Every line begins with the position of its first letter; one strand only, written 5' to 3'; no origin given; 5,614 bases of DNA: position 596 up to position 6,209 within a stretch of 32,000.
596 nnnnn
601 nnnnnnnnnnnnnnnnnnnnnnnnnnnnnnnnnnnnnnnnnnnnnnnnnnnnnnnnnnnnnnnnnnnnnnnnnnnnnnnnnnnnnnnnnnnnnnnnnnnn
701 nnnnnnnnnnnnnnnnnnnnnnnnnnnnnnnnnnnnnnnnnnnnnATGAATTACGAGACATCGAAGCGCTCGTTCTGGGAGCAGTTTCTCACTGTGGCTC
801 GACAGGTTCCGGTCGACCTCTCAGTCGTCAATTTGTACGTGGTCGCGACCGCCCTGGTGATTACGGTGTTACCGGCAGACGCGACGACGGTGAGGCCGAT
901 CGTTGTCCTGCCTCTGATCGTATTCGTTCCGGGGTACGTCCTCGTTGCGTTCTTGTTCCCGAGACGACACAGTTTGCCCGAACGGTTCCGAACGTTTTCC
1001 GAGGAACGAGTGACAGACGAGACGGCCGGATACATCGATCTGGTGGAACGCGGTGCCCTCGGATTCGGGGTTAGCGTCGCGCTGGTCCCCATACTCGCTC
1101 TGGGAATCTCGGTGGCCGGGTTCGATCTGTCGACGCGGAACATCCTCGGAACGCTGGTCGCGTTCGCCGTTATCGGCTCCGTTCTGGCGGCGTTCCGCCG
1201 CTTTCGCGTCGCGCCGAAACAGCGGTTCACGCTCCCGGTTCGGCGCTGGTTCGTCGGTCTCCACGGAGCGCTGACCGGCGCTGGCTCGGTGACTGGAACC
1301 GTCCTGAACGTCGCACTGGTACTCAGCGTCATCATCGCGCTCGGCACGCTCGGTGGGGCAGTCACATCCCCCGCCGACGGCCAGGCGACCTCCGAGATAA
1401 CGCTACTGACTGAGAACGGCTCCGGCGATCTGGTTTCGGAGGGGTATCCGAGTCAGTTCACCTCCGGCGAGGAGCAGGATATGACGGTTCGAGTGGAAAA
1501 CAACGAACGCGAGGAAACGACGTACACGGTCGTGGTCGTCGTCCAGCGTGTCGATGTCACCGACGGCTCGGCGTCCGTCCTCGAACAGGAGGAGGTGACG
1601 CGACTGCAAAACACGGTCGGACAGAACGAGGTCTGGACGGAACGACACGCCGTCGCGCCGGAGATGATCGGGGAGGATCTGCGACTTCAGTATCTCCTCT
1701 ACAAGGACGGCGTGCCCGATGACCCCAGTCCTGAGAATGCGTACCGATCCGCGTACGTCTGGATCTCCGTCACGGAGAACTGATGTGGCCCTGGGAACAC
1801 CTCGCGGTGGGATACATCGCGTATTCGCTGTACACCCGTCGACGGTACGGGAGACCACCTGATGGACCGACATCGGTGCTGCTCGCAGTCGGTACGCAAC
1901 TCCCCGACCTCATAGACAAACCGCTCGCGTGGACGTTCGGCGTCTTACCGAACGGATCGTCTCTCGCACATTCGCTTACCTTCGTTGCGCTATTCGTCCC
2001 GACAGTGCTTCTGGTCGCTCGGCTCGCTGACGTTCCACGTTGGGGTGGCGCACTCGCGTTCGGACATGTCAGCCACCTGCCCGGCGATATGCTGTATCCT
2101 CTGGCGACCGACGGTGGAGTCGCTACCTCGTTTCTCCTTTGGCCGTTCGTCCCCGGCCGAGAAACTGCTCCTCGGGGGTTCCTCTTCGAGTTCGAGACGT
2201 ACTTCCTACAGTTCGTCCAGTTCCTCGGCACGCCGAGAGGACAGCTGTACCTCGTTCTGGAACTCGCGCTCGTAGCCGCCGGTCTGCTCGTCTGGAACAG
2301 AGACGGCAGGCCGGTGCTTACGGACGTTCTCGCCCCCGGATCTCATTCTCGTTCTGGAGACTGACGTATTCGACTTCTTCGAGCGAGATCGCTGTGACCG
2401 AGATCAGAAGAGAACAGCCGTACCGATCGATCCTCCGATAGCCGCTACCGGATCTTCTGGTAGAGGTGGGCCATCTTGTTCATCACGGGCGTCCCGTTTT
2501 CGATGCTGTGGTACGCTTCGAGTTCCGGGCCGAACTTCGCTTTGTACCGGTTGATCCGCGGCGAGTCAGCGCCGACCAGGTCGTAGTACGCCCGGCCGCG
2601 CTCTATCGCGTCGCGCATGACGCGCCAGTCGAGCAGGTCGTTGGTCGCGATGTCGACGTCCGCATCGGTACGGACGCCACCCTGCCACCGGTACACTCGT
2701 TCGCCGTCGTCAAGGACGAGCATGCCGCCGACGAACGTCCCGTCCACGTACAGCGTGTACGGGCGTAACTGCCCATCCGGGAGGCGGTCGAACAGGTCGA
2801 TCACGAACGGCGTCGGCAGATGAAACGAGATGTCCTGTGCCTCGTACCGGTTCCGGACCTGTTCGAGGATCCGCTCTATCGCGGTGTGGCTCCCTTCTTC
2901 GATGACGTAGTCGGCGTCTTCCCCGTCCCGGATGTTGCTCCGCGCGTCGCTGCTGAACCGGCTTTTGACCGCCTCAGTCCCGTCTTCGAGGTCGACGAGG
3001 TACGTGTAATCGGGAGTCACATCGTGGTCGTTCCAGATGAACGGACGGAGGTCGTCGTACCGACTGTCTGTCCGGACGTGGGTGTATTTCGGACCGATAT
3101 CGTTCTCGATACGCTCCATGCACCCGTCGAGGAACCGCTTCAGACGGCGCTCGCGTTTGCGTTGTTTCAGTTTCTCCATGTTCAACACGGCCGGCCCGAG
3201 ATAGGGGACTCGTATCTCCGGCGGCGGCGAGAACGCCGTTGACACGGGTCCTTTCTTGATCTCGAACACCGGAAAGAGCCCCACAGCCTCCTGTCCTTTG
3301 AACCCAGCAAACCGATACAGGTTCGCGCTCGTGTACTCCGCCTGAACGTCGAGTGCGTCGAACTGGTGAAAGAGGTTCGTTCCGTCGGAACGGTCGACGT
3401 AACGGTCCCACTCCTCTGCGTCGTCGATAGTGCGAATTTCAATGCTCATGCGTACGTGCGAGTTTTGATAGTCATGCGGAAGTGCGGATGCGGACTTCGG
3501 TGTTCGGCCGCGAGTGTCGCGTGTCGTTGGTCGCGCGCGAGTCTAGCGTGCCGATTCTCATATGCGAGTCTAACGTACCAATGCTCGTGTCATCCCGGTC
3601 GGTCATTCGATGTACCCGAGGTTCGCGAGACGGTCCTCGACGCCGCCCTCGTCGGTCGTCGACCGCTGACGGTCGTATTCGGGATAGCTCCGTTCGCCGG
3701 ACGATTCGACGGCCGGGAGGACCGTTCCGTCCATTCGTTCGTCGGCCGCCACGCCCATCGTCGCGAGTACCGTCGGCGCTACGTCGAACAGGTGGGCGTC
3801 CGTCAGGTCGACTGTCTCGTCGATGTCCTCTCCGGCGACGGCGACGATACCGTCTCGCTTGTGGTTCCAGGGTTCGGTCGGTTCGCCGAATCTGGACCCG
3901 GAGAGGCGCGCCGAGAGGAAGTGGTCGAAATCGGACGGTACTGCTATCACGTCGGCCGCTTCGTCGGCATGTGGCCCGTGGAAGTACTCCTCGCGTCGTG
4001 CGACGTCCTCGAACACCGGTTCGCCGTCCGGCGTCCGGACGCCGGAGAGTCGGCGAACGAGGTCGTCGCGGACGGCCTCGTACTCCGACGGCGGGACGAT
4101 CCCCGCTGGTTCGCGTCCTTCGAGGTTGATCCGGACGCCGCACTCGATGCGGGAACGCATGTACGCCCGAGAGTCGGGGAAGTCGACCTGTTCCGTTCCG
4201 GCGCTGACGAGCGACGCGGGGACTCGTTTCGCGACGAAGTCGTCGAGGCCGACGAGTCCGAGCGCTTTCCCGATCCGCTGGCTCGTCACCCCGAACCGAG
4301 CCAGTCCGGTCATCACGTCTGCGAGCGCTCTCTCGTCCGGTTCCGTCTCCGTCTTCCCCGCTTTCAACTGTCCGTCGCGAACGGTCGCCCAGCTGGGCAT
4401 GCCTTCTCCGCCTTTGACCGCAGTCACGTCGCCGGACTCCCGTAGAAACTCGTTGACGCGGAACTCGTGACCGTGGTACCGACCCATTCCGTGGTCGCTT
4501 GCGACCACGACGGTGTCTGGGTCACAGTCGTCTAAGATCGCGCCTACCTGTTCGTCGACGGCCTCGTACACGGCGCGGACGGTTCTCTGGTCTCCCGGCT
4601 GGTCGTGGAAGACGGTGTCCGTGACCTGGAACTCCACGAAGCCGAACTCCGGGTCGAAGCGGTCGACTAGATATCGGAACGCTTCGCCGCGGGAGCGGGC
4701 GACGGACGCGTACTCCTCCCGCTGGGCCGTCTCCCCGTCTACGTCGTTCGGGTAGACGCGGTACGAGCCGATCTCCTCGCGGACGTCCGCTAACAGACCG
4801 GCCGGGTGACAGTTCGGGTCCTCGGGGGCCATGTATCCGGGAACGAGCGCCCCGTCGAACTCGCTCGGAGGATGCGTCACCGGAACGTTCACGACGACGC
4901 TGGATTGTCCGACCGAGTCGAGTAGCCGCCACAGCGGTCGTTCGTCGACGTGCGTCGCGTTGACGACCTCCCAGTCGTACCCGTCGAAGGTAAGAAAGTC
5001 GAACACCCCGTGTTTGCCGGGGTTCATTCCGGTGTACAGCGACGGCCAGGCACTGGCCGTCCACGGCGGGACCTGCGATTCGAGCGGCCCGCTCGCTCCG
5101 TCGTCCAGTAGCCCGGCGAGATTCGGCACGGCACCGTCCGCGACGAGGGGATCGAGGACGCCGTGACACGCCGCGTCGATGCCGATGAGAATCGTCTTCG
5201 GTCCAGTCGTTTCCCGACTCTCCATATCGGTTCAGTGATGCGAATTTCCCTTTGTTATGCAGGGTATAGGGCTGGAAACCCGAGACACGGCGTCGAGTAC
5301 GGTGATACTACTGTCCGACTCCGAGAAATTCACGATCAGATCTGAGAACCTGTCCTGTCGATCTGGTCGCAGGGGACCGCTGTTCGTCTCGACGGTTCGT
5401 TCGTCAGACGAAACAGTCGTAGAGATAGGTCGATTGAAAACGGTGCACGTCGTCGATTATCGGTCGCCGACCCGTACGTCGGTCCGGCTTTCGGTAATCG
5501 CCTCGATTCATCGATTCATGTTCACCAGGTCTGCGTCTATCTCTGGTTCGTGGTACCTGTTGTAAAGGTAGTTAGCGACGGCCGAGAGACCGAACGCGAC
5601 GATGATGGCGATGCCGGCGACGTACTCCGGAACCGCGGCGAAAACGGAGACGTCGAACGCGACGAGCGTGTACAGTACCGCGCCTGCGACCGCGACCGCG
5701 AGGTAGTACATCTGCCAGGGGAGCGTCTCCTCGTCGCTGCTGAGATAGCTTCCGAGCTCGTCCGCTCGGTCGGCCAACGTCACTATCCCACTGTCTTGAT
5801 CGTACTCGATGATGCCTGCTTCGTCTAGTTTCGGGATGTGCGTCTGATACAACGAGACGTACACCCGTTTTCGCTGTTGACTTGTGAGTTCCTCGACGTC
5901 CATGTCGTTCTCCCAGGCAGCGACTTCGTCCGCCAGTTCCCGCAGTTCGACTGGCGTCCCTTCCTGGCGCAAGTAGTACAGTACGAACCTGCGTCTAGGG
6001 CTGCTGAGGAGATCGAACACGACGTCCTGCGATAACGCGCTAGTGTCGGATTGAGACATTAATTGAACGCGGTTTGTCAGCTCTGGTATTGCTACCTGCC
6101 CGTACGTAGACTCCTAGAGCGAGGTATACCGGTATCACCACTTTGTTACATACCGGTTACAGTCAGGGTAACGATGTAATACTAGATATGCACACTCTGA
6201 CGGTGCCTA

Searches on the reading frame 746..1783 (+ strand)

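Call 22: search_protein_families(library=pfam, proteins=[window:746-1783:+], max_evalue=0.001)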
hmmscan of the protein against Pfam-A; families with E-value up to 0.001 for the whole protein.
window:746-1783:+ (345 aa): 1 family
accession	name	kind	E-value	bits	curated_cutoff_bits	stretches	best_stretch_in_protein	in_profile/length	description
PF07760.16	DUF1616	-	4.4e-87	292.5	31.6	1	30-340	3-306/307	Protein of unknown function (DUF1616)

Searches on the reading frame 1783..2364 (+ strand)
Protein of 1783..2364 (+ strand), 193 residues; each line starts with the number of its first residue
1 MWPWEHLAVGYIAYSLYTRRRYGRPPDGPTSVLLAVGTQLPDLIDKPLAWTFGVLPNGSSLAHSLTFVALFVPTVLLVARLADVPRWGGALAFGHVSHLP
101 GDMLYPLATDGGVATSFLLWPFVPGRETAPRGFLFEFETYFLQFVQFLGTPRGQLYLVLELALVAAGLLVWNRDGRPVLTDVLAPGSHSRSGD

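Call 22: search_protein_families(library=pfam, proteins=[window:1783-2364:+], max_evalue=0.001)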
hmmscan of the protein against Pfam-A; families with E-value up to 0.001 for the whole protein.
window:1783-2364:+ (193 aa): 1 family
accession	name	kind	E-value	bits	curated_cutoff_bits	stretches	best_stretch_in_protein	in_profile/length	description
PF04307.19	YdjM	-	3.8e-13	49.8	29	1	2-169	2-167/176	YdjM inner membrane protein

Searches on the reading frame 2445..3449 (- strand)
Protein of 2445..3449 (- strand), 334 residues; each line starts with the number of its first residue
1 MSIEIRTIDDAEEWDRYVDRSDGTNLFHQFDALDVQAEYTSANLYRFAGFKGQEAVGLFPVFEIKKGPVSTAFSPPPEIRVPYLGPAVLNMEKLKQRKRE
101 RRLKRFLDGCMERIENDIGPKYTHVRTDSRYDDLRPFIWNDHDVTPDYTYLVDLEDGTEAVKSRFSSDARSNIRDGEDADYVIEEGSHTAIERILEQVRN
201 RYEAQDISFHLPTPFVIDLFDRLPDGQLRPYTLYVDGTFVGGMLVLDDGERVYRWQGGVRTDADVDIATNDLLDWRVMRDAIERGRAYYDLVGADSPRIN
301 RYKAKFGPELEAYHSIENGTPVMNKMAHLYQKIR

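Call 22: search_protein_families(library=pfam, proteins=[window:2445-3449:-], max_evalue=0.001)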
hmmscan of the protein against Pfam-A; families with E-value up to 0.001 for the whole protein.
window:2445-3449:- (334 aa): 1 family
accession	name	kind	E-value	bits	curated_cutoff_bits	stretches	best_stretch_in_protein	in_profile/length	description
PF13480.13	Acetyltransf_6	-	1.1e-23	84.5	22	1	164-303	2-142/143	Acetyltransferase (GNAT) domain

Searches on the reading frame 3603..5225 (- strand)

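Call 22: search_protein_families(library=pfam, proteins=[window:3603-5225:-], max_evalue=0.001)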
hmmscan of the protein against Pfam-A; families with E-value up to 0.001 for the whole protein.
window:3603-5225:- (540 aa): 2 families
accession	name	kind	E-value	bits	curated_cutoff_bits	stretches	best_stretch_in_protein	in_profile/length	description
PF01663.27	Phosphodiest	-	8.6e-34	118.1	23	1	11-284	1-252/342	Type I phosphodiesterase / nucleotide pyrophosphatase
PF01676.23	Metalloenzyme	-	0.00035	20.6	24.3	1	191-247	148-202/252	Metalloenzyme superfamily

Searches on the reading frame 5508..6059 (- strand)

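Call 22: search_protein_families(library=pfam, proteins=[window:5508-6059:-], max_evalue=0.001)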
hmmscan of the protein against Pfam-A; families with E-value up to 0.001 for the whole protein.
window:5508-6059:- (183 aa): 1 family
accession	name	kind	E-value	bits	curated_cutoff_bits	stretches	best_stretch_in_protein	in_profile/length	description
PF24035.1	DUF7344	-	7.7e-35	119.5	27.8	1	15-94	1-76/76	Domain of unknown function (DUF7344)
